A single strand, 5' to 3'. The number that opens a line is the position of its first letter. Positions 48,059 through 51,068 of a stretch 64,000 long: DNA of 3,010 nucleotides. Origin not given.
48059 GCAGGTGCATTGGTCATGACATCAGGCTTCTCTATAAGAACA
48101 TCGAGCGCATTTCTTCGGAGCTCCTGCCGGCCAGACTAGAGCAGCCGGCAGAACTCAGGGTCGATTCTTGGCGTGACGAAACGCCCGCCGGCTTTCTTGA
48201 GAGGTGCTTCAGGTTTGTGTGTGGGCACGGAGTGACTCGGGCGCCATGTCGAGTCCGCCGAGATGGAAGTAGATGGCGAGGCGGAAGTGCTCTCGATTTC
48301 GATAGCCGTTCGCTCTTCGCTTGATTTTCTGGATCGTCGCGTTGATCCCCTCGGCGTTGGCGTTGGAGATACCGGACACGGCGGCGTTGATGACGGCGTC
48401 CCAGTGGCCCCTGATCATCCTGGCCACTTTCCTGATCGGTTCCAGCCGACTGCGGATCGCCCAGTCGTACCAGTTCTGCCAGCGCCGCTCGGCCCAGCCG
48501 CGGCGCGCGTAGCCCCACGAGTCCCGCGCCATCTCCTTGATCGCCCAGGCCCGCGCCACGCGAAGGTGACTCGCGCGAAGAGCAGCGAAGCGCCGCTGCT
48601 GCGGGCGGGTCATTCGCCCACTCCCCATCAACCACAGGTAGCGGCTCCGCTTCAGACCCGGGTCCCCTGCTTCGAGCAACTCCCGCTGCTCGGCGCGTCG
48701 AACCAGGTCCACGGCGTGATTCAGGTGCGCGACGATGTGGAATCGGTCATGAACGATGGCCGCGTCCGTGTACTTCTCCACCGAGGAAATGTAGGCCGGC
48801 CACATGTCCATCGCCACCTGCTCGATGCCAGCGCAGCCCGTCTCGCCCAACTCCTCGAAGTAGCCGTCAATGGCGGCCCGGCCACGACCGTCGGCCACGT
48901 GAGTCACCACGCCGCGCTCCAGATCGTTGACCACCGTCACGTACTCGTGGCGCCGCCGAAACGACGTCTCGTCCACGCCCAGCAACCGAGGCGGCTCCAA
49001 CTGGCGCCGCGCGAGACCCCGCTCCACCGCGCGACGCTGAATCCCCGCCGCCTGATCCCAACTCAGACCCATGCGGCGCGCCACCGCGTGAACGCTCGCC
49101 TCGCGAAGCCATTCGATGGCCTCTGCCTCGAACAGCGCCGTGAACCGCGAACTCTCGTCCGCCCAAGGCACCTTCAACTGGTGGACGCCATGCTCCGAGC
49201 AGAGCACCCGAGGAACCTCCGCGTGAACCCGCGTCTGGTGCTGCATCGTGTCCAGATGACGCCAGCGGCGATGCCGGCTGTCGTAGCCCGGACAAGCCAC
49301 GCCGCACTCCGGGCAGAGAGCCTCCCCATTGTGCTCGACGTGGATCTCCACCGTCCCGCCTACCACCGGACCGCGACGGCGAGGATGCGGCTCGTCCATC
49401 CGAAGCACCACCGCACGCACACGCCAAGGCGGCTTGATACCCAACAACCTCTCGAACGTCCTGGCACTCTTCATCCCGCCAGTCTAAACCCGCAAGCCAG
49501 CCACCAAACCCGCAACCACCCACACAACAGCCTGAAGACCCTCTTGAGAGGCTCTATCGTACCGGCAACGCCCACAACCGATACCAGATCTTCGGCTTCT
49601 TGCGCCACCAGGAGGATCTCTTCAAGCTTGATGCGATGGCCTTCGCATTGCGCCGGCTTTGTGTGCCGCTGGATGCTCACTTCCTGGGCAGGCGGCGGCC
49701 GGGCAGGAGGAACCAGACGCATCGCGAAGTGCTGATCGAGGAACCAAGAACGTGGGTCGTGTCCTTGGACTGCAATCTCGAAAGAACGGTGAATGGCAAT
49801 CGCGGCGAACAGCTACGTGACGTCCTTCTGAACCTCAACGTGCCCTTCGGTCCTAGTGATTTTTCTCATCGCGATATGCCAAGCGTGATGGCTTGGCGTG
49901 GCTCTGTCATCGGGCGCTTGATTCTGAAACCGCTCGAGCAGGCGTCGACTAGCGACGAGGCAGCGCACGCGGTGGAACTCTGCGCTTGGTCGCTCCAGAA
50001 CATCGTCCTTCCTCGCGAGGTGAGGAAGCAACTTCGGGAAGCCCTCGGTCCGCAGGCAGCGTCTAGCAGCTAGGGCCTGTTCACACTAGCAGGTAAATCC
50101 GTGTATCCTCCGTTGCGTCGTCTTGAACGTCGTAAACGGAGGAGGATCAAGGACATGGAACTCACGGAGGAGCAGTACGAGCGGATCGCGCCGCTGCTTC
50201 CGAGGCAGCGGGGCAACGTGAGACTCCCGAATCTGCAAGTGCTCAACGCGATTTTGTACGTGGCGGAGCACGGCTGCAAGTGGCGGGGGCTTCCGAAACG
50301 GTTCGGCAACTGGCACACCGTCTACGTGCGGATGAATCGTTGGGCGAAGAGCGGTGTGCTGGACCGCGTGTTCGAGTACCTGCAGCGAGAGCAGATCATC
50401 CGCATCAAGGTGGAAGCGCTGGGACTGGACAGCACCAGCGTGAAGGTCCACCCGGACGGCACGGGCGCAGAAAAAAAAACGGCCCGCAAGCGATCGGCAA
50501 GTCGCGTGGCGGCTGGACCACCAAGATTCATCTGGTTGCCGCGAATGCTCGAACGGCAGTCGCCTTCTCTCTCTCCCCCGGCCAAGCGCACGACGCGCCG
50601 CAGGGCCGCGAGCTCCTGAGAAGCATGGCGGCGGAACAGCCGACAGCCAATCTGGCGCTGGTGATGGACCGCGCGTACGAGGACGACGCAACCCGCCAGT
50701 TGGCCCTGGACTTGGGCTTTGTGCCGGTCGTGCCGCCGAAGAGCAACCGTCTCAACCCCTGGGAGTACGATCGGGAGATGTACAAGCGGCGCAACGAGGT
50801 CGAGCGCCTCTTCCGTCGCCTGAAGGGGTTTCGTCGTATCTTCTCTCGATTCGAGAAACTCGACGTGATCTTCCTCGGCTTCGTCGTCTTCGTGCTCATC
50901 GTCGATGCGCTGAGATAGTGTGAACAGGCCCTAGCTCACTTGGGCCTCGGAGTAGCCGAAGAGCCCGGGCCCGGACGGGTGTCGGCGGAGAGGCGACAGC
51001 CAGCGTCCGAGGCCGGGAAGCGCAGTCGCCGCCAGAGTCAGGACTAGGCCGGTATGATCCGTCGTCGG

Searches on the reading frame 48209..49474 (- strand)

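Call 12: search_protein_families(library=pfam, proteins=[window:48209-49474:-], max_evalue=0.001)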
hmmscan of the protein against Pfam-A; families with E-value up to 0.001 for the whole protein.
window:48209-49474:- (421 aa): 3 families
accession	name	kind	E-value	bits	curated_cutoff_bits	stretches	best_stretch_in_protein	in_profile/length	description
PF01610.23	DDE_Tnp_ISL3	-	1.1e-72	245.1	23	1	165-401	1-240/240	Transposase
PF13542.12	HTH_Tnp_ISL3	-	4.9e-14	52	27.4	1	101-149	2-50/51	Helix-turn-helix domain of transposase family ISL3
PF14690.11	Zn_ribbon_ISL3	-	6.1e-12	46.2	25.5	1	53-95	4-47/47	zinc-finger of transposase IS204/IS1001/IS1096/IS1165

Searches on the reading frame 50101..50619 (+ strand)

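Call 94: search_protein_families(library=pfam, proteins=[window:50101-50619:+], max_evalue=0.001)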
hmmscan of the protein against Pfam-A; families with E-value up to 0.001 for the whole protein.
window:50101-50619:+ (172 aa): 1 family
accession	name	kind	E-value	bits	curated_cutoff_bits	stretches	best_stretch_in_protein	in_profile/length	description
PF13340.11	DUF4096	-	1.2e-24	86.7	34.3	1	21-91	1-76/76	Putative transposase of IS4/5 family (DUF4096)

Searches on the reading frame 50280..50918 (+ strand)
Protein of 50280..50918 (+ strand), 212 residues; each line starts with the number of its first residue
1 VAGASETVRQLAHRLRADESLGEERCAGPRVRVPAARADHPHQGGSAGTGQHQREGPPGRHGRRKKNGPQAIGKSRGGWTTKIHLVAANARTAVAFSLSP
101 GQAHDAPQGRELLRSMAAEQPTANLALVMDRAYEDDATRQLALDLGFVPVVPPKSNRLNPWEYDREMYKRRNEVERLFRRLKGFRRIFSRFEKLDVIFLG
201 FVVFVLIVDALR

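Call 94: search_protein_families(library=pfam, proteins=[window:50280-50918:+], max_evalue=0.001)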
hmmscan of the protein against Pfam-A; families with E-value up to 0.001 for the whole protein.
window:50280-50918:+ (212 aa): 2 families
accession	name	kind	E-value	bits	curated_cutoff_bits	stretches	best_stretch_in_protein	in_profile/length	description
PF01609.27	DDE_Tnp_1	-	6e-12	46.2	23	1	73-199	30-189/200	Transposase DDE domain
PF13586.12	DDE_Tnp_1_2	-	8.2e-06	26.6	29.2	1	128-212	2-86/86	Transposase DDE domain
